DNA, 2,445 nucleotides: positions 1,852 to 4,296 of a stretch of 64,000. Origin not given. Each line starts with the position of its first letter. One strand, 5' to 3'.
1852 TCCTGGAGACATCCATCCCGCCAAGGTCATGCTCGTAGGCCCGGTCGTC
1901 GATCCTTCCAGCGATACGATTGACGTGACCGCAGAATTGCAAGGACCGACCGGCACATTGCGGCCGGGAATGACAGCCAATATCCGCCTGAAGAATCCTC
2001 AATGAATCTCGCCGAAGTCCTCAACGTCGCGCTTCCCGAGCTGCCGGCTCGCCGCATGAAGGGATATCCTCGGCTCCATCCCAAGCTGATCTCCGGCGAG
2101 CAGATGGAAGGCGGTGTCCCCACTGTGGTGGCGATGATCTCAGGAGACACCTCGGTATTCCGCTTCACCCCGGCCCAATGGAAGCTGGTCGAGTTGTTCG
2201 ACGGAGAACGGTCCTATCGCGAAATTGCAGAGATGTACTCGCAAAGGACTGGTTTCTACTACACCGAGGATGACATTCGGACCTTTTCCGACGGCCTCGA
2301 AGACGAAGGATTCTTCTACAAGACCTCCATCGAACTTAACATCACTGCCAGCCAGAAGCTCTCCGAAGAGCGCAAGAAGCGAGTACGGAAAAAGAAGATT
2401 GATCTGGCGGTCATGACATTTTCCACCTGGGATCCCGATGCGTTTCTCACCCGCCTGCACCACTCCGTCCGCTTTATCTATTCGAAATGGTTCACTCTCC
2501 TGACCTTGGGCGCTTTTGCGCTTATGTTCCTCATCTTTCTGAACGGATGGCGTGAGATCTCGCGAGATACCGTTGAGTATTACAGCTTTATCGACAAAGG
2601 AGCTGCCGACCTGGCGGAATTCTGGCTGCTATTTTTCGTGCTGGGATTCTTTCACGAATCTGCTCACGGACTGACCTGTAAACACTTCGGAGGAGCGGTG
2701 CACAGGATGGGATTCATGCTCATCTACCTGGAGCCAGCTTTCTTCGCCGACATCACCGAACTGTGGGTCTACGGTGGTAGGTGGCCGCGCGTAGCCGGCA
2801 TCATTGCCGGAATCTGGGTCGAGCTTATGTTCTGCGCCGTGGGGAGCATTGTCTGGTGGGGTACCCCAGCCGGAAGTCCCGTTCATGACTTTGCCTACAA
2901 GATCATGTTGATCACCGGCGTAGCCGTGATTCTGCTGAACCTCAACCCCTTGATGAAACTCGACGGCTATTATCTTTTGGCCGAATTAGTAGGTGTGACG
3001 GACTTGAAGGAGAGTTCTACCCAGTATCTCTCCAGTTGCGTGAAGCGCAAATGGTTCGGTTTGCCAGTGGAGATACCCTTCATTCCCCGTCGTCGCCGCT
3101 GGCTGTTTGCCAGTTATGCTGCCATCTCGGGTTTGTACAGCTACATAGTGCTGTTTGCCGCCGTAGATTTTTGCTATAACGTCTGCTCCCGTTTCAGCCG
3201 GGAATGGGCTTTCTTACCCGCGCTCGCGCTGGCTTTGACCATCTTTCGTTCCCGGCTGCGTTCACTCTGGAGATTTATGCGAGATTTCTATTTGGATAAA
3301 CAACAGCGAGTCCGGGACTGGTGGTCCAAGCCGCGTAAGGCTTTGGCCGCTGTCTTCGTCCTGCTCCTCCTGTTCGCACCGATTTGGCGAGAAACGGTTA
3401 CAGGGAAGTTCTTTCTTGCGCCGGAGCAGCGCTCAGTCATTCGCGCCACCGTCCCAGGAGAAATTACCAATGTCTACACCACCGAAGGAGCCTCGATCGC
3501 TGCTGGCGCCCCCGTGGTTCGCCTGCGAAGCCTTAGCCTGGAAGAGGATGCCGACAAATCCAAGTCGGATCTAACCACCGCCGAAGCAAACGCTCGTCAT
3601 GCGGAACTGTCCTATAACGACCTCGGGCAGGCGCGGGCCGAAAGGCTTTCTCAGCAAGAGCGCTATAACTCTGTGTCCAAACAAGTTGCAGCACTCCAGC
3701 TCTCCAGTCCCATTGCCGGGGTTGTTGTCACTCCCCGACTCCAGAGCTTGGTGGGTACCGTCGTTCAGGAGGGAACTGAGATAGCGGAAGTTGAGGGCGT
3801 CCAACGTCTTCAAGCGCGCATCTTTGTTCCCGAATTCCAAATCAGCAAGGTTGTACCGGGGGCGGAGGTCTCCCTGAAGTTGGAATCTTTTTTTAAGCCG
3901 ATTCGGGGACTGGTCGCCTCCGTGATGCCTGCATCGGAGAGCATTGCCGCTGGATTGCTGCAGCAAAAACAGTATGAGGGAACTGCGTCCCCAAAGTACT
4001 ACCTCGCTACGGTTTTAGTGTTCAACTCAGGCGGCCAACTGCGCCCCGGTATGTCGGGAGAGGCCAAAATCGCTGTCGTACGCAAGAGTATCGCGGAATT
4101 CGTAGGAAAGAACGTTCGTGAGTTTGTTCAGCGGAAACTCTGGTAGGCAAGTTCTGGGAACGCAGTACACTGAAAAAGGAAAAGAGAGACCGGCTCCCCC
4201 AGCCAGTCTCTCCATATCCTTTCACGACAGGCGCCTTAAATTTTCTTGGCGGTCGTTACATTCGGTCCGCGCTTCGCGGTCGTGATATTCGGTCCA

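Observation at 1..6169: Sigma-54-driven tandem-repeat peptide gene convergent with a PqqD-like/M50-protease/HlyD operon: candidate multi-core peptide processing-export system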

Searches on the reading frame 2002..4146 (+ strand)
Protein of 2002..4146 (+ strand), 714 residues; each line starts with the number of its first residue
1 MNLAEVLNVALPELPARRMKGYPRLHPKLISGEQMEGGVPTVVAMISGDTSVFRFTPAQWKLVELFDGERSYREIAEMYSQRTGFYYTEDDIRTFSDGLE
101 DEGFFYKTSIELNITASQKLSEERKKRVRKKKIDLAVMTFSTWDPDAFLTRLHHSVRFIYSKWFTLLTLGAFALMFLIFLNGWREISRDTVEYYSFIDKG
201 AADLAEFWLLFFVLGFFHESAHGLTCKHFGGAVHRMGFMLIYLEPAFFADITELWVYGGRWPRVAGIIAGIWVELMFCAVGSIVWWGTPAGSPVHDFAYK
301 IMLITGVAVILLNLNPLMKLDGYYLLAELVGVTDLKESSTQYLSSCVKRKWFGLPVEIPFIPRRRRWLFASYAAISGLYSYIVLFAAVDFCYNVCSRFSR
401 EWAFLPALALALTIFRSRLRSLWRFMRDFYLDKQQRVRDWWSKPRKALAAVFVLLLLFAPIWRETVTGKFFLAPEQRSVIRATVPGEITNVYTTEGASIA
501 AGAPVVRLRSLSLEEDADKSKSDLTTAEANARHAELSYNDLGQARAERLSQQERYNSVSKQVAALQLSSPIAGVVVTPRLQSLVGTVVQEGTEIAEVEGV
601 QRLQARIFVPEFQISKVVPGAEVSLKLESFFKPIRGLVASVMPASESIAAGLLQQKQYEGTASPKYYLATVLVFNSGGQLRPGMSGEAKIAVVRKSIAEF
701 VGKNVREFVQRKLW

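Call 5: search_protein_families(library=pfam, proteins=[window:2002-4146:+], max_evalue=0.01)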
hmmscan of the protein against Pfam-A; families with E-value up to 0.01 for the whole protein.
window:2002-4146:+ (714 aa): 2 families
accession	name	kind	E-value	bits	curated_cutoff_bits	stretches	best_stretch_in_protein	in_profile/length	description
PF16576.10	HlyD_D23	-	6.3e-11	42.4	30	1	475-644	17-187/214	Barrel-sandwich domain of CusB or HlyD membrane-fusion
PF13437.12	HlyD_3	-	2.6e-10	41.4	22.2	1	567-646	2-81/106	HlyD family secretion protein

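Call 6: search_protein_families(library=ncbifam, proteins=[window:2002-4146:+], max_evalue=0.01)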
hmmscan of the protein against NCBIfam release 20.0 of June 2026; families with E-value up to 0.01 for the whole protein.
window:2002-4146:+ (714 aa): 9 families
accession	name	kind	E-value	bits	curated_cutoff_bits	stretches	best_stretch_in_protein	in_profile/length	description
NF041824.1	daptide_HExxH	equivalog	5.9e-43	147.4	300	1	23-387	1-341/379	daptide biosynthesis intramembrane metalloprotease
TIGR01730.1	RND_mfp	subfamily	1e-17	64.1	94.9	1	472-695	21-249/322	efflux RND transporter periplasmic adaptor subunit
TIGR01843.1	type_I_hlyD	subfamily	8.5e-13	48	208.65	1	541-710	247-416/422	HlyD family type I secretion periplasmic adaptor subunit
TIGR00999.1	8a0102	subfamily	7.4e-09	35.1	319.3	1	532-645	61-171/271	CzcB/NccB family metal efflux transporter periplasmic adaptor subunit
NF058609.1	RiPP_HExxH_LiaK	equivalog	4.2e-08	33.2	225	1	174-338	62-220/246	YydH/LiaK family epipeptide maturation metalloprotease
NF002939.0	PRK03598.1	equivalog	7.2e-06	25.4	393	1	539-646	179-285/332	secretion protein HlyD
TIGR02971.1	heterocyst_DevB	subfamily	0.00016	21.2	129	1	515-642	160-279/327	ABC exporter membrane fusion protein, DevB family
TIGR00998.1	8a0101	subfamily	0.00049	19.1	390.8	0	464-543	30-108/334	EmrA/EmrK family multidrug efflux transporter periplasmic adaptor subunit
NF007132.1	PRK09578.1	equivalog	0.0091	14.8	512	0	478-562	66-151/396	MexX/AxyX family multidrug efflux RND transporter periplasmic adaptor subunit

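Call 7: find_encoding_contigs(protein=window:2002-4146:+, flank=10000, max_places=6)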
Protein window:2002-4146:+ (714 aa): 1 contig read that carries it; 1 place shown.
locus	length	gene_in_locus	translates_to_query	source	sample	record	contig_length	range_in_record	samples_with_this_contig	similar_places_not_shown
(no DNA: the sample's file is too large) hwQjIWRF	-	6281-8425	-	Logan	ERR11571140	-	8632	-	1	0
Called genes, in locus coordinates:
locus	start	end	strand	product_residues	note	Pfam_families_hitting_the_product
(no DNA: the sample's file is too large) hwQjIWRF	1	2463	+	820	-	?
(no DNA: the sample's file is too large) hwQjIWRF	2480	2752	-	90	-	PF14026:SCO4226-like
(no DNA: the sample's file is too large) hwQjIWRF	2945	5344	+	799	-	PF01590:GAF, PF13185:GAF_2, PF01590:GAF (weak), PF13185:GAF_2 (weak), PF25917:BSH_RND (weak), PF25919:BSH_CusB (weak), PF25973:BSH_CzcB, PF25954:Beta-barrel_RND_2, +2 more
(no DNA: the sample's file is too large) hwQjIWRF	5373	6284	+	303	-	PF25919:BSH_CusB (faint), PF00364:Biotin_lipoyl (faint), PF25917:BSH_RND, PF25973:BSH_CzcB, PF25954:Beta-barrel_RND_2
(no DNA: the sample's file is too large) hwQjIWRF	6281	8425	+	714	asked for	-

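Call 9: find_homologous_proteins(query=window:2002-4146:+, max_evalue=1e-10)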
Query window:2002-4146:+ (714 aa): 1699 proteins with E <= 1e-10 among 8000 candidates; the best 120 are listed.
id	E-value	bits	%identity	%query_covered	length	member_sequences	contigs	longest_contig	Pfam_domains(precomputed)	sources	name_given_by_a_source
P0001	0.0e+0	1269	76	100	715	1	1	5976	PF25919.1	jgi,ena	jgi:putative peptide zinc metalloprotease protein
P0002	0.0e+0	1249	76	100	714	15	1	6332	-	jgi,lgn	jgi:putative peptide zinc metalloprotease protein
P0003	0.0e+0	1240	75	100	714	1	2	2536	-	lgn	-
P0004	0.0e+0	1234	74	100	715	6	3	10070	-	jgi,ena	jgi:putative peptide zinc metalloprotease protein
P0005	0.0e+0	1225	74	100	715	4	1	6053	-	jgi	jgi:putative peptide zinc metalloprotease protein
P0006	0.0e+0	1212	74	100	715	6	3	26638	-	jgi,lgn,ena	-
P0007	0.0e+0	1199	72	100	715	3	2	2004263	PF25919.1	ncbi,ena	-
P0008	0.0e+0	1171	71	100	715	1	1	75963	-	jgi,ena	-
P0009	0.0e+0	1164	71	100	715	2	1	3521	-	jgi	-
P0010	0.0e+0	1159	70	100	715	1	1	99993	-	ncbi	-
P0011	0.0e+0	1139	70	100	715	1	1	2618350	-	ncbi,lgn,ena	-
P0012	0.0e+0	1131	68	100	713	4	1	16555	-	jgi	jgi:putative peptide zinc metalloprotease protein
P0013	0.0e+0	1070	66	100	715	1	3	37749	PF25984.1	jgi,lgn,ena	-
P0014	0.0e+0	1069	65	100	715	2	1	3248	-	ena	-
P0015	0.0e+0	1067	64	100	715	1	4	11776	-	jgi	jgi:putative peptide zinc metalloprotease protein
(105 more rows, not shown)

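Call 11: find_related_loci(query=A1, collection=genome_contigs, flank=10000)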
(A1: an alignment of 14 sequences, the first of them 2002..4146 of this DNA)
Query A1 (714 aa) in genome_contigs; peptide patterns used: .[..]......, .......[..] (x = any residue, [..] = any of these).
599 stretches matched a pattern (row limit reached: there are more); 565 encode a relative of the query (tblastn E <= 1e-3); the best 80 are kept; 80 distinct loci.
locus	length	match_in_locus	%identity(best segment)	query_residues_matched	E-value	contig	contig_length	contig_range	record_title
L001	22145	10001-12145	70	1-714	0e+0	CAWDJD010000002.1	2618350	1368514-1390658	MAG: Terriglobales bacterium isolate MFD06714.bin.1.236 genome assembly, contig: contig_25194, whole genome shotgun sequ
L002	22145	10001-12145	62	1-714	0e+0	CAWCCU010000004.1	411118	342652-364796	MAG: uncultured Acidobacteriaceae bacterium isolate MFD04434.bin.1.190 genome assembly, contig: contig_21946, whole geno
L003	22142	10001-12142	63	1-714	0e+0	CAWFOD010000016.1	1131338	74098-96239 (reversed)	MAG: uncultured Acidobacteriaceae bacterium isolate MFD06092.bin.1.253 genome assembly, contig: contig_6491, whole genom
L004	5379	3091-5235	61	1-714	0e+0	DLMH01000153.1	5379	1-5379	MAG TPA_asm: Candidatus Acidiferrum typicum isolate UBA7541 UBA7541_contig_10063, whole genome shotgun sequence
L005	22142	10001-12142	61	1-714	0e+0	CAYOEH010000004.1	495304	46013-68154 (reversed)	MAG TPA_asm: uncultured Acidobacteriaceae bacterium isolate binchicken_co3_423 genome assembly, contig: NODE_5_length_49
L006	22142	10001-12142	58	1-714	0e+0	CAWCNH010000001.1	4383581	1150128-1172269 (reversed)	MAG: uncultured Acidobacteriota bacterium isolate MFD09368.bin.1.142 genome assembly, contig: contig_1440, whole genome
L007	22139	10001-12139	63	1-714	0e+0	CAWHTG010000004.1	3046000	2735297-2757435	MAG: uncultured Acidobacteriota bacterium isolate MFD03346.bin.1.6 genome assembly, contig: contig_2271, whole genome sh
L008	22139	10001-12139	60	1-714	0e+0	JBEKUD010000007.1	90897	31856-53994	MAG: Candidatus Sulfotelmatobacter sp. isolate SPRUCE 573 SPRUCE_573_7, whole genome shotgun sequence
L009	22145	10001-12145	65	1-714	0e+0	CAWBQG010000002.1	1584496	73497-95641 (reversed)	MAG: uncultured Acidobacteriaceae bacterium isolate MFD01828.bin.1.38 genome assembly, contig: contig_13237, whole genom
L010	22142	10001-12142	60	1-714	0e+0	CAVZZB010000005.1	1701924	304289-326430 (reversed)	MAG: uncultured Acidobacteriaceae bacterium isolate MFD01828.bin.1.12 genome assembly, contig: contig_13049, whole genom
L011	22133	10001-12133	61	1-714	0e+0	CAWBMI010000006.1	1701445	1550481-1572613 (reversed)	MAG: uncultured Acidobacteriaceae bacterium isolate MFD00731.bin.1.220 genome assembly, contig: contig_6165, whole genom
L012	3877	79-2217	61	1-714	0e+0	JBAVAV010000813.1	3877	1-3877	MAG: Candidatus Sulfotelmatobacter sp. isolate MFD09288_ilm_asm_bin18 k127_37537, whole genome shotgun sequence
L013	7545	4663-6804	59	1-714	0e+0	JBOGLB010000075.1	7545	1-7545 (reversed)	MAG: Terriglobales bacterium isolate TC-S_metawrap_bin.14 k127_789543, whole genome shotgun sequence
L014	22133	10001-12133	62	1-714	0e+0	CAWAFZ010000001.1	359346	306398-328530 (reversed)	MAG: uncultured Acidobacteriaceae bacterium isolate MFD02579.bin.3.105 genome assembly, contig: contig_1083, whole genom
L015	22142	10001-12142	60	1-714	0e+0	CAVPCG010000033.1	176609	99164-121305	MAG: uncultured Acidobacteriaceae bacterium isolate MFD10064.bin.1.5 genome assembly, contig: contig_28432, whole genome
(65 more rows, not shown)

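Call 24: search_solved_structures(query=A1, max_evalue=1, show_alignments=2)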
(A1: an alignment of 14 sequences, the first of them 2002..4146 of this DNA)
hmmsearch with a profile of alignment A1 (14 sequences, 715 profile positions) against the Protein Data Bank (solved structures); distinct sequences matched with E-value up to 1: 45.
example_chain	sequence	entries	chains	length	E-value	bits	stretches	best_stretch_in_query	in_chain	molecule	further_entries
4dk1_A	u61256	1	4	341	1.8e-14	56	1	480-702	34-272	Putative MacA, Multidrug resistance protein mexA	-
4dk0_A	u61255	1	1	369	6.1e-10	41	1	521-702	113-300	Putative MacA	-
2v4d_A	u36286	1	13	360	5.3e-06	28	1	479-621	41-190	MULTIDRUG RESISTANCE PROTEIN MEXA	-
1t5e_A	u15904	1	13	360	5.3e-06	28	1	479-621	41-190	Multidrug resistance protein mexA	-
6iok_I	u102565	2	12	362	5.4e-06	28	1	479-621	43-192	Multidrug resistance protein MexA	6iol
6ta5_D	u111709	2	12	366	5.5e-06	27.9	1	479-621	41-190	MexA family multidrug efflux RND transporter periplasmic adaptor subunit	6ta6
1vf7_A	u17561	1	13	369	5.6e-06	27.9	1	479-621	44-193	Multidrug resistance protein mexA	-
4tko_B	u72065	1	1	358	1.5e-05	26.5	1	514-694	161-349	EmrA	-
20yy_D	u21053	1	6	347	3.7e-05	25.2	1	485-665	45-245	Multidrug efflux RND transporter periplasmic adaptor subunit MexJ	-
2f1m_A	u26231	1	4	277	0.00011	23.6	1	479-621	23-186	Acriflavine resistance protein A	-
9j3d_D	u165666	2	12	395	0.00031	22.2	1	473-541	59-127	RND efflux system, MexC-like protein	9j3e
5ng5_E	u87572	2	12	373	0.00032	22.1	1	479-621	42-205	Multidrug efflux pump subunit AcrA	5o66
5v5s_D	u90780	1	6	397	0.001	20.4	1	478-599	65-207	Multidrug efflux pump subunit AcrA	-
9tg4_D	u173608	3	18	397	0.001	20.4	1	478-599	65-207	Multidrug efflux pump subunit AcrA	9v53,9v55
5nen_A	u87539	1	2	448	0.0015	19.9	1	540-705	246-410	Lipase C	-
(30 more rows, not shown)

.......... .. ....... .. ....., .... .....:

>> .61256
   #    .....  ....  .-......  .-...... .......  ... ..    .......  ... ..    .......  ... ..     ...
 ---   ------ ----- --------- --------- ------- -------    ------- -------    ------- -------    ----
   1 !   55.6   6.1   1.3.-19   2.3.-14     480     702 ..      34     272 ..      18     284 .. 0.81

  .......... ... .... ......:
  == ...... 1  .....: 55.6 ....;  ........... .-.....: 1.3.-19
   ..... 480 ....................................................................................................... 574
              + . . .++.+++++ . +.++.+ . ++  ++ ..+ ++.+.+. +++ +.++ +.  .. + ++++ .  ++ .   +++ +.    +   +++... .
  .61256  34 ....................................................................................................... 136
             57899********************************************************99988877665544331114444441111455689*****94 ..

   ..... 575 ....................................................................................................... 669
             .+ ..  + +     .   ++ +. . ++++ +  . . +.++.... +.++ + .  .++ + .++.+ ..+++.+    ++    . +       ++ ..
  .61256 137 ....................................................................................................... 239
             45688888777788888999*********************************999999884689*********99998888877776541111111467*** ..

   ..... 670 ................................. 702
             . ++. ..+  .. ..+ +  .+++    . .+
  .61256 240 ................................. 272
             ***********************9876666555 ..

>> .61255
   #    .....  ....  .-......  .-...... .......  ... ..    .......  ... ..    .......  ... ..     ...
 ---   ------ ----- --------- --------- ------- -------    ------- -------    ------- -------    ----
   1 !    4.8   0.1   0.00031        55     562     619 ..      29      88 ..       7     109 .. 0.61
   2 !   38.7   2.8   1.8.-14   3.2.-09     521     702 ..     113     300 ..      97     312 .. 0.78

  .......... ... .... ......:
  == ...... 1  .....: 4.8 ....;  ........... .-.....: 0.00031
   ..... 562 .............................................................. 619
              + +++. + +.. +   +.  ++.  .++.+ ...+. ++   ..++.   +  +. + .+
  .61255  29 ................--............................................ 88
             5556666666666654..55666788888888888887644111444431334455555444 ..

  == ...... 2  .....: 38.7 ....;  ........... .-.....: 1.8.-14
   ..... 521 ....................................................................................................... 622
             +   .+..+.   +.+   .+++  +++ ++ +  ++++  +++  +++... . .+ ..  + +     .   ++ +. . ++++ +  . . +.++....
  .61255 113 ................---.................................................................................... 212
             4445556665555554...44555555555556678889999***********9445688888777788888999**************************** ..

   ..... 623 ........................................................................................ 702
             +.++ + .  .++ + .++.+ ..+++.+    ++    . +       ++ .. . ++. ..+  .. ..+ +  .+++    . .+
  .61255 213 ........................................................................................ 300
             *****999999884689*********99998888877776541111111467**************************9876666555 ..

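Call 34: predict_structure(alignment_id=A1)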
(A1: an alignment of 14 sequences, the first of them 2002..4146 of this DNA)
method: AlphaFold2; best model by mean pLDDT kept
length: 714 residues; sequences in the alignment: 14
mean_pLDDT: 58.7   pTM: 0.34
mean pLDDT of the five models: 58.7, 58.5, 55.4, 53.4, 51.6
residues with pLDDT >= 90: 43; 70-90: 233; 50-70: 72; < 50: 366
segments of 3 or more residues with pLDDT < 50: 1-20, 109-294, 300-387, 393-398, 421-441, 455-463, 655-662, 695-714
pLDDT, mean of each block of 10 residues (from residue 1): 34 34 75 78 75 84 85 87 82 83 64 42 42 32 37 40 45 42 34 32 37 39 39 34 29 31 39 45 45 48 42 38 39 35 35 34 40 44 47 49 56 53 43 41 56 50 64 87 90 88 91 89 90 79 85 89 89 87 89 89 86 76 78 80 64 47 67 83 81 51 44 35
secondary structure, 60 per line:
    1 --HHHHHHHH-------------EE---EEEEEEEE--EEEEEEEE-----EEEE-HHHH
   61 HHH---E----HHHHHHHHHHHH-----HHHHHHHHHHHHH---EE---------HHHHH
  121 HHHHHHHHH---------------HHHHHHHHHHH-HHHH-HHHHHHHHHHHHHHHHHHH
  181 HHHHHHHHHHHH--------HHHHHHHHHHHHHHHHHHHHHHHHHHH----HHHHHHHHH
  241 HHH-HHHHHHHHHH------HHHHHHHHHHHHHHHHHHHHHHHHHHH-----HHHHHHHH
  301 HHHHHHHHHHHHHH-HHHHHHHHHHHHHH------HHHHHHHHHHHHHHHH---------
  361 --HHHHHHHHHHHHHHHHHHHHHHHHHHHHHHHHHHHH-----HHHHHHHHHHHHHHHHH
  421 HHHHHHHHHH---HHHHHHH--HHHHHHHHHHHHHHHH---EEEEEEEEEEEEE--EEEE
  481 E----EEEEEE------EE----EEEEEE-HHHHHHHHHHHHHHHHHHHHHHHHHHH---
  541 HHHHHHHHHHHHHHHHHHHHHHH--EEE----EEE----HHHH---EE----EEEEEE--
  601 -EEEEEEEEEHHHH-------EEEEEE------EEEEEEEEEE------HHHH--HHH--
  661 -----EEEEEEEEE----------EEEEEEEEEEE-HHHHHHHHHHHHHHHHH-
elements in order (helices of 4 or more, strands of 3 or more residues): H3-10 E29-36 E39-46 E52-55 H57-63 H72-83 H89-101 H116-129 H145-155 H157-160 H162-192 H201-227 H232-243 H245-254 H261-287 H293-314 H316-329 H336-351 H363-398 H404-430 H434-440 H443-458 E462-474 E477-481 E486-491 E504-509 H511-537 H541-563 E566-568 E573-575 H580-583 E593-598 E602-610 H611-614 E622-627 E634-643 H650-653 E666-674 E685-695 H697-713

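Call 50: search_protein_families(library=pfam, proteins=[L001:6672-9071:+], max_evalue=0.001)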
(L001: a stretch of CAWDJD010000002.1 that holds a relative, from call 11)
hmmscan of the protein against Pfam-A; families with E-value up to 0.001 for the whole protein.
L001:6672-9071:+ (799 aa): 8 families
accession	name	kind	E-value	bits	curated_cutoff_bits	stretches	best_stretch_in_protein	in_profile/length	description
PF01590.32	GAF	-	1.9e-28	100.1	22.4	3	193-328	2-133/133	GAF domain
PF13185.12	GAF_2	-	2.3e-28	99.5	28.6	3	191-329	2-136/136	GAF domain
PF16576.10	HlyD_D23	-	3.2e-28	98.9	30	1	554-764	6-212/214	Barrel-sandwich domain of CusB or HlyD membrane-fusion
PF13437.12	HlyD_3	-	3.5e-15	57.1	22.2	1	659-763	2-106/106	HlyD family secretion protein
PF13492.12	GAF_3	-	3.1e-12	47.4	27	1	358-502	1-129/129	GAF domain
PF13533.13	Biotin_lipoyl_2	-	2e-08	34.3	29.8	1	569-599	2-32/32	Biotin-lipoyl like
PF00364.28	Biotin_lipoyl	-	0.00015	22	22.1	1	568-598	43-73/73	Biotin-requiring enzyme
PF03472.21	Autoind_bind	-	0.00034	20.6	23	0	436-494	83-143/149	Autoinducer binding domain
